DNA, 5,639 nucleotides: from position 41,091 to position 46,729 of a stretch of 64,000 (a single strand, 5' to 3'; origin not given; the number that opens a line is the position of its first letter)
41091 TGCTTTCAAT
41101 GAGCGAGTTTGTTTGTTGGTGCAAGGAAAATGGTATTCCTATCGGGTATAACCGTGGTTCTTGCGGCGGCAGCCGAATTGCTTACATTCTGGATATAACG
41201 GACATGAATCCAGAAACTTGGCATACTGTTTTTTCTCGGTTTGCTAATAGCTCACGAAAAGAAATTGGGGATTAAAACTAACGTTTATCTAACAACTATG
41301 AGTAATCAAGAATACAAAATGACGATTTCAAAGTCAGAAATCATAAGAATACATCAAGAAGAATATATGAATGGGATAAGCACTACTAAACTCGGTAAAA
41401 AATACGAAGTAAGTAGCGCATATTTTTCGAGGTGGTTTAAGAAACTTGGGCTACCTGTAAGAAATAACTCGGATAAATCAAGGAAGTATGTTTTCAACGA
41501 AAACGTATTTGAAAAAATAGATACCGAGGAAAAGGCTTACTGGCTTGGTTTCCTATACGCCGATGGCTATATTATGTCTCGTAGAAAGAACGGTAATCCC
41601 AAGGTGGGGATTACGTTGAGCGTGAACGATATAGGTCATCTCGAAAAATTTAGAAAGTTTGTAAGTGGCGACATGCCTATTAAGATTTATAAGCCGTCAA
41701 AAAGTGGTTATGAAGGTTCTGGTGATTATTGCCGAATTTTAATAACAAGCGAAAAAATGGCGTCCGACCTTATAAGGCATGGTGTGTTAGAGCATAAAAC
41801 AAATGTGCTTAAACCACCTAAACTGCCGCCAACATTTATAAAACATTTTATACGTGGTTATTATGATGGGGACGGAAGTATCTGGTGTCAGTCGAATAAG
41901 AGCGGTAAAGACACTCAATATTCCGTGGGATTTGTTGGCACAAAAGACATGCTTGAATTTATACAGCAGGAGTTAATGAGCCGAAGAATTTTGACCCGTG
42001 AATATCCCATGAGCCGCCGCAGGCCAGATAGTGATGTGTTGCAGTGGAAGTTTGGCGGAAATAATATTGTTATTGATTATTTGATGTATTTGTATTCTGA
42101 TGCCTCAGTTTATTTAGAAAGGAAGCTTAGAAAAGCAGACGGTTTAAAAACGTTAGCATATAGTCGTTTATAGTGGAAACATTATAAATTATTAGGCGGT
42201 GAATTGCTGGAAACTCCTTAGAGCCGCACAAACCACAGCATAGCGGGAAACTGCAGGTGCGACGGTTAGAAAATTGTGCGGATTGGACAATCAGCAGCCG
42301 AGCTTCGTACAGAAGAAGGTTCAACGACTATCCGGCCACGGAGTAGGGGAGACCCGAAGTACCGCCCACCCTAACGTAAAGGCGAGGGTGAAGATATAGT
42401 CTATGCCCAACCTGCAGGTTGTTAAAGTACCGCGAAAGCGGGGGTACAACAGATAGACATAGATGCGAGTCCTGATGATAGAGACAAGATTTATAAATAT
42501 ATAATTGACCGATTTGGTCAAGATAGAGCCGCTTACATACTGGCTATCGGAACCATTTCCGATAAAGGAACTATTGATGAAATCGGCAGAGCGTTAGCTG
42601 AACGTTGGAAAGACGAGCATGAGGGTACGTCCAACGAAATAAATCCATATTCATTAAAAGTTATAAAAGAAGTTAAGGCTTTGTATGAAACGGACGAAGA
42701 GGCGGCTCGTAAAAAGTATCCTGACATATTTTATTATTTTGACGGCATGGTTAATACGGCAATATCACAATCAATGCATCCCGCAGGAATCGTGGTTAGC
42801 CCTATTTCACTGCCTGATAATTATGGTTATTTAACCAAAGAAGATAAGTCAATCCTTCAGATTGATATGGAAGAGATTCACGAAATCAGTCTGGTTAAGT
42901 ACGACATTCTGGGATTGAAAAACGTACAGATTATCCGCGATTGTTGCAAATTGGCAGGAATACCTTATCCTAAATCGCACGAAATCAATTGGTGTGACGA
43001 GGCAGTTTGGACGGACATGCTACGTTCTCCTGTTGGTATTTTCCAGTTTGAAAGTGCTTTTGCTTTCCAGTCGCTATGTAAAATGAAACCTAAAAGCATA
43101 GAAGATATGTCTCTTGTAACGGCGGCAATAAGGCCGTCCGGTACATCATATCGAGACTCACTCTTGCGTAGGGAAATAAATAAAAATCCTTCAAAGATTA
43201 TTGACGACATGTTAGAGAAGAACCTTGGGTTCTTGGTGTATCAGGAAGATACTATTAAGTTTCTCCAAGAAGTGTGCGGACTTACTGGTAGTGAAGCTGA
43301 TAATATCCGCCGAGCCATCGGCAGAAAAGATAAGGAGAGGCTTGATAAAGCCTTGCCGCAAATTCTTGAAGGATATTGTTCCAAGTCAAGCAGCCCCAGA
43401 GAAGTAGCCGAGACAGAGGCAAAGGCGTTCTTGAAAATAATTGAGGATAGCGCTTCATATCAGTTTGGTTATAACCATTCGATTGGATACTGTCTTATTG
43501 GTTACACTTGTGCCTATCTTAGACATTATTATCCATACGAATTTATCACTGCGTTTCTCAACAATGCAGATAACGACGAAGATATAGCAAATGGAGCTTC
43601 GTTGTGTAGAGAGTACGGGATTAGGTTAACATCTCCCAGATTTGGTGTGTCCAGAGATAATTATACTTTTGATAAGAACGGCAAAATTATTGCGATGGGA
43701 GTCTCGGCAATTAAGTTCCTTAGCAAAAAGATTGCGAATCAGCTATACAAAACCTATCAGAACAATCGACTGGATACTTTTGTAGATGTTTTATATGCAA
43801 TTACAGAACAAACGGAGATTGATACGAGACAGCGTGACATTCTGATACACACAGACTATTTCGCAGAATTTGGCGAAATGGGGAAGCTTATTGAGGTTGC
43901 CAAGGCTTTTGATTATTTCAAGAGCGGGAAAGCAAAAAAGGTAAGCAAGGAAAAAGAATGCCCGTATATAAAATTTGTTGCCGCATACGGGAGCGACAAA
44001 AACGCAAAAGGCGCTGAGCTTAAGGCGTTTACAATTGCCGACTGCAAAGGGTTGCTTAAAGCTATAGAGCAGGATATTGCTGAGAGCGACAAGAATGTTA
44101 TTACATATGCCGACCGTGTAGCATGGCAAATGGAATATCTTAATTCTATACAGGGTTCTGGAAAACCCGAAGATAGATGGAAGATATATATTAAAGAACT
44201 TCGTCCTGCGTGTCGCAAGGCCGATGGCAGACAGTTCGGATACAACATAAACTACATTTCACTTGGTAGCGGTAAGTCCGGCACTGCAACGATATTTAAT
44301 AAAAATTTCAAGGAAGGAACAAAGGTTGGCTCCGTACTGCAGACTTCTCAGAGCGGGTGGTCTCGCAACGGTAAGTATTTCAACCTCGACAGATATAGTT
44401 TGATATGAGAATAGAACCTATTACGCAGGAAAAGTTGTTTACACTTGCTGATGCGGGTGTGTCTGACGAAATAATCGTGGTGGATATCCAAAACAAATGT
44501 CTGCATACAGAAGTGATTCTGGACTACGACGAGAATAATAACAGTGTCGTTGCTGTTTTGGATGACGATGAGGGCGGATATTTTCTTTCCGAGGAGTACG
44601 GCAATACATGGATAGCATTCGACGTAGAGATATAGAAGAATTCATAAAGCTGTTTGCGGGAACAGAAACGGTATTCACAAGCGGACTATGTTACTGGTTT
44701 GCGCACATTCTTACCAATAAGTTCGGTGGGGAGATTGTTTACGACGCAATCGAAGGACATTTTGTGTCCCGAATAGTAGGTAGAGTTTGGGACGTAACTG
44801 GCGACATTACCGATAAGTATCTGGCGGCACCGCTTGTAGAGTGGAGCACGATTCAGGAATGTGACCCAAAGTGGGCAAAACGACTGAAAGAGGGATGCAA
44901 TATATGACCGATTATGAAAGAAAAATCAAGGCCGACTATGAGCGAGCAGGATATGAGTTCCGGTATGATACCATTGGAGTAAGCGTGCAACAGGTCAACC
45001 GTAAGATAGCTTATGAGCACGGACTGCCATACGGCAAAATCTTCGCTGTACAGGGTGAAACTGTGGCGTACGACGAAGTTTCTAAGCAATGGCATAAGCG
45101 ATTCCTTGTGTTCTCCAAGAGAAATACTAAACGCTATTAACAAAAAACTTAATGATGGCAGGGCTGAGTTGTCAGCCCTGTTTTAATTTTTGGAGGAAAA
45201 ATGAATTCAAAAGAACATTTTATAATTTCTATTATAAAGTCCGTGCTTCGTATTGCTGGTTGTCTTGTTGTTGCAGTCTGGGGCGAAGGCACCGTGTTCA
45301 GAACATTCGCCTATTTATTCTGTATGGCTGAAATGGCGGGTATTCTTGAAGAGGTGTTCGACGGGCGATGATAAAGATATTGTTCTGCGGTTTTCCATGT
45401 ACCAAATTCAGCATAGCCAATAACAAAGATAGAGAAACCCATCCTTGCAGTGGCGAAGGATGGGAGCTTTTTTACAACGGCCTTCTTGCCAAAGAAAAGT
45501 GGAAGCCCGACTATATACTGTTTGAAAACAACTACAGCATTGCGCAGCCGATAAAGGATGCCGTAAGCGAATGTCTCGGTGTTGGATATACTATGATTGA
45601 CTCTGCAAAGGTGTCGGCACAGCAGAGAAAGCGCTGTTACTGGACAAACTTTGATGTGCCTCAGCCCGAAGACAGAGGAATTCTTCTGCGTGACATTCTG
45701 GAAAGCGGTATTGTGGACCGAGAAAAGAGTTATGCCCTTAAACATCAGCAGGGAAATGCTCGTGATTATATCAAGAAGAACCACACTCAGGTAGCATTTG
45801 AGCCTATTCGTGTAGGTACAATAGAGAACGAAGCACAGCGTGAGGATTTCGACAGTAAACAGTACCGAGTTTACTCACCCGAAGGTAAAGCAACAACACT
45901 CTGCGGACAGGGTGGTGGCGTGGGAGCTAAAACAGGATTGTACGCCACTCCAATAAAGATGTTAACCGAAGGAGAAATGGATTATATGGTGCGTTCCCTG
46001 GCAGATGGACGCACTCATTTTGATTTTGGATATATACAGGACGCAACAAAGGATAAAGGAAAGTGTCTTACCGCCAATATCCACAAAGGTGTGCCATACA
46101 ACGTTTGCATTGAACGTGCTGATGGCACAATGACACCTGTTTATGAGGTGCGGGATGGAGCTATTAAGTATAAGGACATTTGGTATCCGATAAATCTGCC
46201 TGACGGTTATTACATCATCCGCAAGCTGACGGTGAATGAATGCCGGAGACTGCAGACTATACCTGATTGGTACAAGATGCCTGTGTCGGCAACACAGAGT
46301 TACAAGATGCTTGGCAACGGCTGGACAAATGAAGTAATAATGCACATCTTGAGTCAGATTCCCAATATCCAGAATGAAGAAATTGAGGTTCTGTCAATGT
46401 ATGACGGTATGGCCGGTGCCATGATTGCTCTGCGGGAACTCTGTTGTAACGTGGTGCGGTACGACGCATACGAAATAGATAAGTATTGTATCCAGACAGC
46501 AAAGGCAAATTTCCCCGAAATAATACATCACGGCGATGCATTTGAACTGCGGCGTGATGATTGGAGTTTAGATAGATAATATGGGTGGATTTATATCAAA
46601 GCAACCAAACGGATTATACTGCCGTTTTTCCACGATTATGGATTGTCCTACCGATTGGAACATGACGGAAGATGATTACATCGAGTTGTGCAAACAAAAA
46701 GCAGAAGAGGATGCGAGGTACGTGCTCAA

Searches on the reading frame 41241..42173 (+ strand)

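Call 84: search_protein_families(library=pfam, proteins=[window:41241-42173:+], max_evalue=0.0001)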
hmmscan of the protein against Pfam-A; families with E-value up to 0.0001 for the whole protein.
window:41241-42173:+ (310 aa): 1 family
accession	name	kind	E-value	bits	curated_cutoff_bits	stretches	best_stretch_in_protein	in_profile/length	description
PF14528.11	LAGLIDADG_3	-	3.3e-07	30.9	22.5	0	200-255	3-53/82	LAGLIDADG-like domain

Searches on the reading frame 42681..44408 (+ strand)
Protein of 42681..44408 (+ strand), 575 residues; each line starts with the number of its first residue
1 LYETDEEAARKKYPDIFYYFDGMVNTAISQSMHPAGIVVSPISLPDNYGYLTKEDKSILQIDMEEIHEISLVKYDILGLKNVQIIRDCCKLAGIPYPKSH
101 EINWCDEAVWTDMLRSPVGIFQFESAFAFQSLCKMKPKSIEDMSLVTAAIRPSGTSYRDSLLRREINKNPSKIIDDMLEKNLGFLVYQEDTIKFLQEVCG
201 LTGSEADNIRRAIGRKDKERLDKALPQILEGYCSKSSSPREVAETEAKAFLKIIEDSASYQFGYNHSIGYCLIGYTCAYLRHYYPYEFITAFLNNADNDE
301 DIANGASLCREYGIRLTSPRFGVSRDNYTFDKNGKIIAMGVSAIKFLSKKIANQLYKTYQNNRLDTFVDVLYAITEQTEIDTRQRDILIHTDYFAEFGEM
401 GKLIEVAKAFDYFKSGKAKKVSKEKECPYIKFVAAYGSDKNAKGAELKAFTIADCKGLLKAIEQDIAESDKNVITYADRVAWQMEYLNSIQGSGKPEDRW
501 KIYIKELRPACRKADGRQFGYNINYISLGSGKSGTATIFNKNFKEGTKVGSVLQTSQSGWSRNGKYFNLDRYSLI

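Call 23: search_protein_families(library=phrogs, proteins=[window:42681-44408:+], max_evalue=0.00001)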
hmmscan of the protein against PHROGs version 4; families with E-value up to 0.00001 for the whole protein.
window:42681-44408:+ (575 aa): 6 families
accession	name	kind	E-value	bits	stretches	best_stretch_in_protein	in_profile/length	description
phrog_405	-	DNA, RNA and nucleotide metabolism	2.1e-104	351.4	1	7-491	528-990/1190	DNA polymerase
phrog_12219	-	DNA, RNA and nucleotide metabolism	2.6e-39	136.2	1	11-473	98-603/823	DNA polymerase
phrog_11165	-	DNA, RNA and nucleotide metabolism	6.1e-37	128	1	26-367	225-583/782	DNA polymerase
phrog_11119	-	DNA, RNA and nucleotide metabolism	1.1e-20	75.4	1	311-489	22-193/299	DNA polymerase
phrog_4335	-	unknown function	2.2e-15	57.8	1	244-364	15-134/421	-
phrog_21652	-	DNA, RNA and nucleotide metabolism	1.2e-13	51.5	1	10-232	167-428/476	DNA polymerase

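Call 48: search_dna_similar(query=window:42681-44408:+, collection=phages, mode=protein, max_evalue=1e-10, max_rows=25)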
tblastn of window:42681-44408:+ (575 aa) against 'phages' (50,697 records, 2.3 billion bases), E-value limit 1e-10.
Records with a match: 1209; places in all: 1209; records where one place covers at least 80% of the query: 2.
Best place of each record, by identity: <60% 1209.
By first word of the organism name: Pseudomonas 299; Mycobacterium 246; Streptomyces 211; Gordonia 128; Bacillus 73; Bacteriophage 36; Microbacterium 36; Escherichia 27; Rhodococcus 13; Corynebacterium 13; and 47 more.
By host as written in the record: Mycobacterium smegmatis mc2 155 183; Pseudomonas aeruginosa 118; Pseudomonas aeruginosa PAO1 84; - 81; Streptomyces griseus ATCC 10137 81; Gordonia terrae 3612 62; Streptomyces lividans JI 1326 44; Gordonia rubripertincta NRRL B-16540 34; and 171 more.
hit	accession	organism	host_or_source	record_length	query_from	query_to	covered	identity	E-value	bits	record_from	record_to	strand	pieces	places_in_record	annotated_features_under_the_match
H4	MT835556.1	Bacteriophage sp.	human fecal samples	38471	2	399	69%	51.4%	2e-122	403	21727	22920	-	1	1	record has no annotation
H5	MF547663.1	Clostridioides phage LIBA2945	Clostridioides difficile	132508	10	413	70%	48.4%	1e-120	398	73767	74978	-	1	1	dnaE: DNA polymerase III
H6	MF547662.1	Clostridioides phage LIBA6276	Clostridioides difficile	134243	10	413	70%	48.4%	1e-120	398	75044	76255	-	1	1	dnaE: DNA polymerase III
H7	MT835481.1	Bacteriophage sp.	human fecal samples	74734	4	575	99%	29.8%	3e-72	257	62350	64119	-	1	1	record has no annotation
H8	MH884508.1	Bacillus phage vB_BcoS-136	Bacillus cohnii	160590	3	405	70%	37.3%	4e-75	266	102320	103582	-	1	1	dnaE: DNA polymerase III subunit alpha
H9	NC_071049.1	Bacillus phage vB_BcoS-136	Bacillus cohnii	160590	3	405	70%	37.3%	4e-75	266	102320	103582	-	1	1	dnaE: DNA polymerase III subunit alpha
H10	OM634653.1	Bacillus phage vB_BsuS_PJN02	Bacillus subtilis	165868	10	406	69%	37.7%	2e-75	267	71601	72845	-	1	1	DNA polymerase III alpha subunit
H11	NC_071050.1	Bacillus phage vB_BsuS_PJN02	Bacillus subtilis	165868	10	406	69%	37.7%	2e-75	267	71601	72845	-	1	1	DNA polymerase III alpha subunit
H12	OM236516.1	Bacillus phage FADO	Bacillus subtilis BEST7003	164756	10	406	69%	37.7%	5e-75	266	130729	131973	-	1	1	DNA polymerase III alpha subunit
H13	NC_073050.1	Bacillus phage FADO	Bacillus subtilis BEST7003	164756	10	406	69%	37.7%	5e-75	266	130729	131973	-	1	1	DNA polymerase III alpha subunit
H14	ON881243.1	Bacillus phage PK-3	Bacillus sp.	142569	10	406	69%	37.5%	9e-75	265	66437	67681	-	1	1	PHP domain-containing protein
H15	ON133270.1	Bacillus phage 2S-4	Rosselomorea vietnamensis FJAT-46955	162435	10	406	69%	37.5%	9e-75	265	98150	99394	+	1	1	DNA-directed DNA polymerase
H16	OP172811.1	Lysinibacillus phage LC76P1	Lysinibacillus capsici DO76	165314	10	398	68%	37.8%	6e-83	289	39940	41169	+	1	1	hypothetical protein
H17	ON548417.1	Bacillus phage vB_BanS-Thrax1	Bacillus anthracis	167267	6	406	70%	36.6%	3e-73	260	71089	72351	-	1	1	DNA polymerase III alpha subunit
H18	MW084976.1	Bacillus phage Kirov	Bacillus cereus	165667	6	406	70%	36.4%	4e-73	260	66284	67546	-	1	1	DNA polymerase III alpha subunit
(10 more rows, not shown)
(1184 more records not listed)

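Call 84: search_protein_families(library=pfam, proteins=[window:42681-44408:+], max_evalue=0.0001)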
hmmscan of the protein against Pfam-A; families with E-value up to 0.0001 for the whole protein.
window:42681-44408:+ (575 aa): 2 families
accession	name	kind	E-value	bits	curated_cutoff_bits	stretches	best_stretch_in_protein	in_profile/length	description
PF17657.6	DNA_pol3_finger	-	1.5e-22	80.1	22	1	84-231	4-161/166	Bacterial DNA polymerase III alpha subunit finger domain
PF07733.18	DNA_pol3_alpha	-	8.5e-08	32.6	23.9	1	9-78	189-260/260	Bacterial DNA polymerase III alpha NTPase domain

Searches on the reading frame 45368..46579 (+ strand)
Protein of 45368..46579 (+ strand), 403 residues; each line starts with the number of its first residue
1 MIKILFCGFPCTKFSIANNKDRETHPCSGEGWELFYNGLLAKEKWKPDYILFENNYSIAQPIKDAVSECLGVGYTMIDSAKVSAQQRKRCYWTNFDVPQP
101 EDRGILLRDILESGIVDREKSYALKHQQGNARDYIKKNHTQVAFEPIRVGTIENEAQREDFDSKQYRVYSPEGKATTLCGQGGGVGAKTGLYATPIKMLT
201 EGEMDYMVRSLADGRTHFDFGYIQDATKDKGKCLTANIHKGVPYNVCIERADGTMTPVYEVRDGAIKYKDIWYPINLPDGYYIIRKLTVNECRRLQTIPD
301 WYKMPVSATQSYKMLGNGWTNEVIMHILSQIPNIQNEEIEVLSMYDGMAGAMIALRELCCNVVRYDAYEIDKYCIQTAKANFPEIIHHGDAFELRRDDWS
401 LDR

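Call 23: search_protein_families(library=phrogs, proteins=[window:45368-46579:+], max_evalue=0.00001)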
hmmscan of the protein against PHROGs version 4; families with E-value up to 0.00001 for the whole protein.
window:45368-46579:+ (403 aa): 7 families
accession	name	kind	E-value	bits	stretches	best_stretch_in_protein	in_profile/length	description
phrog_17284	-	unknown function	8.7e-61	206.3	2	77-197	3-127/245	-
phrog_116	-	other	6e-35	121.7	2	3-335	272-493/779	DNA methyltransferase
phrog_16427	-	other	5.7e-12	46.8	1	283-382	116-219/235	DNA methyltransferase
phrog_363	-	other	2e-10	41.3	0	337-399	52-112/327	DNA methyltransferase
phrog_16528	-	other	1e-09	39.3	1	225-339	120-225/236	DNA methyltransferase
phrog_8411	-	unknown function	1.5e-09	38.9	0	165-210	3-47/206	-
phrog_38038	-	unknown function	5.3e-06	26.5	0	267-303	289-323/430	-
